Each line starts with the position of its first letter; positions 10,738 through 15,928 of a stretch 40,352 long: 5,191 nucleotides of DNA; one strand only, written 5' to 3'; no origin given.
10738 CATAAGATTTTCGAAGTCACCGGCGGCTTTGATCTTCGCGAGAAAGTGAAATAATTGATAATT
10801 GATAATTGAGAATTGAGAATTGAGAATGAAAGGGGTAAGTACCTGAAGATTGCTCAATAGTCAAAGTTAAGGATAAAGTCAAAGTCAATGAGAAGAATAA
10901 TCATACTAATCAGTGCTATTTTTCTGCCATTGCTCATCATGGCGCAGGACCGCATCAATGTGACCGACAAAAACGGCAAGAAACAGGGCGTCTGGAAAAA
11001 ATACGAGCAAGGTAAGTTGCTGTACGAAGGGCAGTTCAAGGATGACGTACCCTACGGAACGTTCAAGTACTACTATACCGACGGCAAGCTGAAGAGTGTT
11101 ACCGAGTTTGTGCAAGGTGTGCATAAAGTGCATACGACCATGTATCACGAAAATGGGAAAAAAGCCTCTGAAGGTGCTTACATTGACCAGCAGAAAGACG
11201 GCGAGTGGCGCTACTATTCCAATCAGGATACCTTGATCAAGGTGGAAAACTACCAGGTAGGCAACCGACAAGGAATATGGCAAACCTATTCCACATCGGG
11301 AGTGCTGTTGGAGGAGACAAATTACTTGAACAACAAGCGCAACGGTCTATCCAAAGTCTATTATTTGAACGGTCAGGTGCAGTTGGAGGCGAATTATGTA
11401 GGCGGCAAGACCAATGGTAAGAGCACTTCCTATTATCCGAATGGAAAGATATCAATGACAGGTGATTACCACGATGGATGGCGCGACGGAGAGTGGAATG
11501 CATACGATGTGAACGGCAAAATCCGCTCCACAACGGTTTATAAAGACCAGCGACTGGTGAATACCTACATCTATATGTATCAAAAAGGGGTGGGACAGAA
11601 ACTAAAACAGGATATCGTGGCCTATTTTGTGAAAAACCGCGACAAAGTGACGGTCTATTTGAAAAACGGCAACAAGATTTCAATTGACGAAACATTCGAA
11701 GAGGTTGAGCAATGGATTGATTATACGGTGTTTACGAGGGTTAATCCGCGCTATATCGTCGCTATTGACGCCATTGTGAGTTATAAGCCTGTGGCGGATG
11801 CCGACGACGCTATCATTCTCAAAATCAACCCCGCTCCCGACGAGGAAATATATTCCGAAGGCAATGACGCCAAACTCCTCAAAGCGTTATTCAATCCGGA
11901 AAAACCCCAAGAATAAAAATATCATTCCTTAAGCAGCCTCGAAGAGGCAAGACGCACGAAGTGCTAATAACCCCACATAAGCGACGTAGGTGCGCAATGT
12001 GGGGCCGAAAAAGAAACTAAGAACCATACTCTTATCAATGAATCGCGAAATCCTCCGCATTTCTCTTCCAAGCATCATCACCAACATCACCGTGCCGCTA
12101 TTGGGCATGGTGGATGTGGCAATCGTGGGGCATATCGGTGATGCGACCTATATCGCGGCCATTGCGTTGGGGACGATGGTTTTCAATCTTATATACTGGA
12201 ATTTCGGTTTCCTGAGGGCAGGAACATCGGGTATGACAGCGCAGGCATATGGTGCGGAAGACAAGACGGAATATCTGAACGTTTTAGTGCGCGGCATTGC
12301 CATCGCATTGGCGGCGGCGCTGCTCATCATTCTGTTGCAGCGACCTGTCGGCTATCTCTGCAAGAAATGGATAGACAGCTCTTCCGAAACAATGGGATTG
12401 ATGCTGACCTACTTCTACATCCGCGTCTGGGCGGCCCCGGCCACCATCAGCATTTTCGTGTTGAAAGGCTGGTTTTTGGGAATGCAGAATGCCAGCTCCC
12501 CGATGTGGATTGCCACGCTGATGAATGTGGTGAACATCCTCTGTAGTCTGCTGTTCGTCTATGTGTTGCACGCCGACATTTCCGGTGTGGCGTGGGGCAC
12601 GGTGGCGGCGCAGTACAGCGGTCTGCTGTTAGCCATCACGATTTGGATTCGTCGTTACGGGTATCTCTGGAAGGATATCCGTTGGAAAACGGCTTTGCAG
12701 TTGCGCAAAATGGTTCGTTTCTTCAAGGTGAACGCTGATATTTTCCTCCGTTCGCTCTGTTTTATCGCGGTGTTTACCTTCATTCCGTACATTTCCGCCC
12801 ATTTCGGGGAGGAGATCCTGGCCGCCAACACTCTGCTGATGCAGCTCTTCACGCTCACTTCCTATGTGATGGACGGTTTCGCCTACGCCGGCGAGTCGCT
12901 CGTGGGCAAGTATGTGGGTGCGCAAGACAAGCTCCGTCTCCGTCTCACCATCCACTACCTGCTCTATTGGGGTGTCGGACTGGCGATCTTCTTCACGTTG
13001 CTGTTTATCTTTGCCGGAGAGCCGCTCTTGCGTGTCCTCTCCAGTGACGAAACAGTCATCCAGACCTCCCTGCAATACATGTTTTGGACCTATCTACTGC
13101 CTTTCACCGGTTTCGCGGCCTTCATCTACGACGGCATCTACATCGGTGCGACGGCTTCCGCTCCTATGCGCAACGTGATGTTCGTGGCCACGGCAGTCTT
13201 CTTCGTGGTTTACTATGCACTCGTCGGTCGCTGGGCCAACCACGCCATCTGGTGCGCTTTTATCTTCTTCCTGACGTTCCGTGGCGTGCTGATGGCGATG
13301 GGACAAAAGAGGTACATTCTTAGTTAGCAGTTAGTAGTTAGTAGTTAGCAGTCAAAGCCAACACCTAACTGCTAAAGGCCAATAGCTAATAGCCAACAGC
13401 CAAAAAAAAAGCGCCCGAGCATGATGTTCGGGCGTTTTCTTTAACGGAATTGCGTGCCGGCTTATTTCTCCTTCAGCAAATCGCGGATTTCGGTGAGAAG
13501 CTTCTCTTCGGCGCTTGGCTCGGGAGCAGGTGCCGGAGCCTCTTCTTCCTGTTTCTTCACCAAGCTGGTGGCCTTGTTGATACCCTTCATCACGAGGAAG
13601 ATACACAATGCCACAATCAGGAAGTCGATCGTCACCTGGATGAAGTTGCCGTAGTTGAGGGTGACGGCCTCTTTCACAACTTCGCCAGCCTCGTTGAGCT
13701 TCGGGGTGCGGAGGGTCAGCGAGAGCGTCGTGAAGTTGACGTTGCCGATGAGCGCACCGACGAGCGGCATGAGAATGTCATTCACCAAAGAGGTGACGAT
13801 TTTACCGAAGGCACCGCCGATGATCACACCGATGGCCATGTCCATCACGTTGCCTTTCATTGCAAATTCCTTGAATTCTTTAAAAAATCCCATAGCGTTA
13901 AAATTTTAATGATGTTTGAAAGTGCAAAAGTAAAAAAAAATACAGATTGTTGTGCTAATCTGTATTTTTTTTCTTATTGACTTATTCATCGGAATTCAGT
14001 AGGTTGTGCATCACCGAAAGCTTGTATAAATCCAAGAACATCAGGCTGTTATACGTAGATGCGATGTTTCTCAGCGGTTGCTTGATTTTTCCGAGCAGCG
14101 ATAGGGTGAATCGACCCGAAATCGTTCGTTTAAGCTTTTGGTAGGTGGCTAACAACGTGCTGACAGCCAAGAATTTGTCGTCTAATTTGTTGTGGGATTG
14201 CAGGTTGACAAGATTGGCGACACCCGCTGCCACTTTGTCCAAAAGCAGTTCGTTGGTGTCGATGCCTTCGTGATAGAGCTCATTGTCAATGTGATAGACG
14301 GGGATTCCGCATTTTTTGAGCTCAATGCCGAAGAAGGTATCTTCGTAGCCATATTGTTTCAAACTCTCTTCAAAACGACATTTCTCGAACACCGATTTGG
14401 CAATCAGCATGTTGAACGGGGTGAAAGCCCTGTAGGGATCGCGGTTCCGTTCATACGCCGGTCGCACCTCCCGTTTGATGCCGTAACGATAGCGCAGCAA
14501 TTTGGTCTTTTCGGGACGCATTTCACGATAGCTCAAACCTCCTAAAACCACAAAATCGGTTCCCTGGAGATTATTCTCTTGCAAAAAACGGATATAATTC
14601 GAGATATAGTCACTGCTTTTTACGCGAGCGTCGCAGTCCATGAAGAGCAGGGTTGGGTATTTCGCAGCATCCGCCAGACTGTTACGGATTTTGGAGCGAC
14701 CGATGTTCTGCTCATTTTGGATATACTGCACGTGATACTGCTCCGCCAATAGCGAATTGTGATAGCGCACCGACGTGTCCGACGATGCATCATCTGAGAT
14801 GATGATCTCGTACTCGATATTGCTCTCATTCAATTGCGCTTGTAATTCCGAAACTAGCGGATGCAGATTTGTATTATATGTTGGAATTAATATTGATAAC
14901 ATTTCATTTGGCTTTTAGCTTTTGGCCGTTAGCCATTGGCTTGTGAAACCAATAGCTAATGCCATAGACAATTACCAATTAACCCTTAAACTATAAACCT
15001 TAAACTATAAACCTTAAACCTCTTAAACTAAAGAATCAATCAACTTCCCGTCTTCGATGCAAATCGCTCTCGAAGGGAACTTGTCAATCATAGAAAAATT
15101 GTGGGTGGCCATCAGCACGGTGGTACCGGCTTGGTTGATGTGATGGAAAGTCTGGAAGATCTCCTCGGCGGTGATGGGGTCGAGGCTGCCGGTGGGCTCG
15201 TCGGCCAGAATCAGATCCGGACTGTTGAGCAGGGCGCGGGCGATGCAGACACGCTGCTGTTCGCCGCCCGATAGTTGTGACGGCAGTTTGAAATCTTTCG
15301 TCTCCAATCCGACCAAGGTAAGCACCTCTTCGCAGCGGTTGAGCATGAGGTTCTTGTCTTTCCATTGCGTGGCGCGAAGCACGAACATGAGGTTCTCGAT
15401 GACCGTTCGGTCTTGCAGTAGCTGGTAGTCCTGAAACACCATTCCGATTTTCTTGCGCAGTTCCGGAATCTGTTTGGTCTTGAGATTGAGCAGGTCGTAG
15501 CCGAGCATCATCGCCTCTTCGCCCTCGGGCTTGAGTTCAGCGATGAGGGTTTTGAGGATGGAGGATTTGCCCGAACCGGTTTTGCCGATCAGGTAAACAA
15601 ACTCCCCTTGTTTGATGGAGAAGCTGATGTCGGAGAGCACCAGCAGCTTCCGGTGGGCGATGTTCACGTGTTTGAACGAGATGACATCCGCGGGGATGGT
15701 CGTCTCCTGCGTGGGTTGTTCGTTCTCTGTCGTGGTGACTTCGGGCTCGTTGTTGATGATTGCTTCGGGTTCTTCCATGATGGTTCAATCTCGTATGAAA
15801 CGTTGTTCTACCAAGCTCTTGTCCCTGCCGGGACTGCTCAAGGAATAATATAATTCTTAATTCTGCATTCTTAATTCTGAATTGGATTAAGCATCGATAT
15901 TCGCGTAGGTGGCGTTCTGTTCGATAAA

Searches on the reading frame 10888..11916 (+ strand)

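Call 68: search_protein_families(library=pfam, proteins=[window:10888-11916:+], max_evalue=0.00001)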
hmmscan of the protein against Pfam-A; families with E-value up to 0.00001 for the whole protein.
window:10888-11916:+ (342 aa): 2 families
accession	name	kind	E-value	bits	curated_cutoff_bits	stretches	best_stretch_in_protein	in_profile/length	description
PF07661.19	MORN_2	-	1.4e-23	80.6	29.6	0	151-170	1-20/22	MORN repeat variant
PF04397.21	LytTR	-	3.3e-06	27.7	22.6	1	241-312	8-78/98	LytTr DNA-binding domain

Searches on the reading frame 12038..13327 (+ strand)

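Call 68: search_protein_families(library=pfam, proteins=[window:12038-13327:+], max_evalue=0.00001)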
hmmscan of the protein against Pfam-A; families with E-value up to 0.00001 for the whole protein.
window:12038-13327:+ (429 aa): 1 family
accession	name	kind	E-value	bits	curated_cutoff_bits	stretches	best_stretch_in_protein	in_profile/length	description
PF01554.23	MatE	-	4.6e-36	124.4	24.9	2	11-169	1-158/161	MatE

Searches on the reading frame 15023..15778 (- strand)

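Call 68: search_protein_families(library=pfam, proteins=[window:15023-15778:-], max_evalue=0.00001)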
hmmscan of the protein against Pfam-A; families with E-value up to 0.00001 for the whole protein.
window:15023-15778:- (251 aa): 2 families
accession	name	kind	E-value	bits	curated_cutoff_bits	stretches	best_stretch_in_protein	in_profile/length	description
PF00005.33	ABC_tran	-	6.3e-34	118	25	1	48-196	1-136/137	ABC transporter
PF13304.12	AAA_21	-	3.1e-06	27.9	27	0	165-227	234-299/304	AAA domain, putative AbiEii toxin, Type IV TA system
